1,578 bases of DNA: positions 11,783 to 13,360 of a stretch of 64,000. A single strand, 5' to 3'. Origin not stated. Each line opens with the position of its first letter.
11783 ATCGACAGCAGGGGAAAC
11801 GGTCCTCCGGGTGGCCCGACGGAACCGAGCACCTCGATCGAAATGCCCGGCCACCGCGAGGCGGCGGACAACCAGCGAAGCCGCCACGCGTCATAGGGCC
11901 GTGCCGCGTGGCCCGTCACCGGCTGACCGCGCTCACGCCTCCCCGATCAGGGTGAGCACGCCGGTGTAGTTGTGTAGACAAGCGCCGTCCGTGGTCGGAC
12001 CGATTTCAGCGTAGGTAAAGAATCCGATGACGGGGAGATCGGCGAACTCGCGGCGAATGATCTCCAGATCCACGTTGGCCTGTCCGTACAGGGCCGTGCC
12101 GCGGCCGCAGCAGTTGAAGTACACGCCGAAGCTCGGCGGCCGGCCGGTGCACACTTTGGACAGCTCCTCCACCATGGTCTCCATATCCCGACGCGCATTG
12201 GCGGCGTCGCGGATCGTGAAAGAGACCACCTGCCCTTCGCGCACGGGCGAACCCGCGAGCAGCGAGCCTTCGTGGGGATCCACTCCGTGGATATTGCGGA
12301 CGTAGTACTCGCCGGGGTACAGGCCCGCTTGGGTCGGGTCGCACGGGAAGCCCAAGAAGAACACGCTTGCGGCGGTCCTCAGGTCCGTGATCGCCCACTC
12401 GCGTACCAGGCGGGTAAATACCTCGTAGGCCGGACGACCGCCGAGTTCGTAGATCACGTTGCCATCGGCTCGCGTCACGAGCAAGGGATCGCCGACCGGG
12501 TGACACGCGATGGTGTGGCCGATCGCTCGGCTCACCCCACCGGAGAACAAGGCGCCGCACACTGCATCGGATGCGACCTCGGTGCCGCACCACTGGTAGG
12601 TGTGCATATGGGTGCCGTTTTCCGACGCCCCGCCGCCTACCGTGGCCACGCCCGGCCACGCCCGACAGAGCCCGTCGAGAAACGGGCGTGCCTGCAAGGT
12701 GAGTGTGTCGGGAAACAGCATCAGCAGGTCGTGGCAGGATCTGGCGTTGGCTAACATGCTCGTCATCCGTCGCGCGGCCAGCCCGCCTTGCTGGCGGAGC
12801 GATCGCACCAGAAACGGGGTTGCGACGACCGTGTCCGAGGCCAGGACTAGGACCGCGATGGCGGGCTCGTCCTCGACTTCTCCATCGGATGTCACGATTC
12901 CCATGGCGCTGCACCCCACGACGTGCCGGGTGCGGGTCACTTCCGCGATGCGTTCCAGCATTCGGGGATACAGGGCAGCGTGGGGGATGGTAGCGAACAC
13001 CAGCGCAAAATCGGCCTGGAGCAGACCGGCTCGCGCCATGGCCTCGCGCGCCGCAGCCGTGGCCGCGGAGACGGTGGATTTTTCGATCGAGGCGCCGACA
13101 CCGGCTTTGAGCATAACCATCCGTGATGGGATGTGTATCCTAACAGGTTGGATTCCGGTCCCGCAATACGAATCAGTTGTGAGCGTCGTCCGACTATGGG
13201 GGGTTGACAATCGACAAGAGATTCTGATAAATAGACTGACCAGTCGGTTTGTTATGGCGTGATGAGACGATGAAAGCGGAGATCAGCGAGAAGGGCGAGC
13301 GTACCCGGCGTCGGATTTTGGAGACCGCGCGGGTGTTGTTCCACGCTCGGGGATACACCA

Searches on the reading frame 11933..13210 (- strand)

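Call 55: search_protein_families(library=pfam, proteins=[window:11933-13210:-], max_evalue=0.00001)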
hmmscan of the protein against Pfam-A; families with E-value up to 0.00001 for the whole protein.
window:11933-13210:- (425 aa): 2 families
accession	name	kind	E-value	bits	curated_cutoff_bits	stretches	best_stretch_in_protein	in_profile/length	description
PF08495.15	FIST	-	2.4e-35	122.6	23.2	1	67-259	1-189/189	FIST N domain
PF10442.14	FIST_C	-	2.8e-25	89.4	28.5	1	261-405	1-131/131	FIST C domain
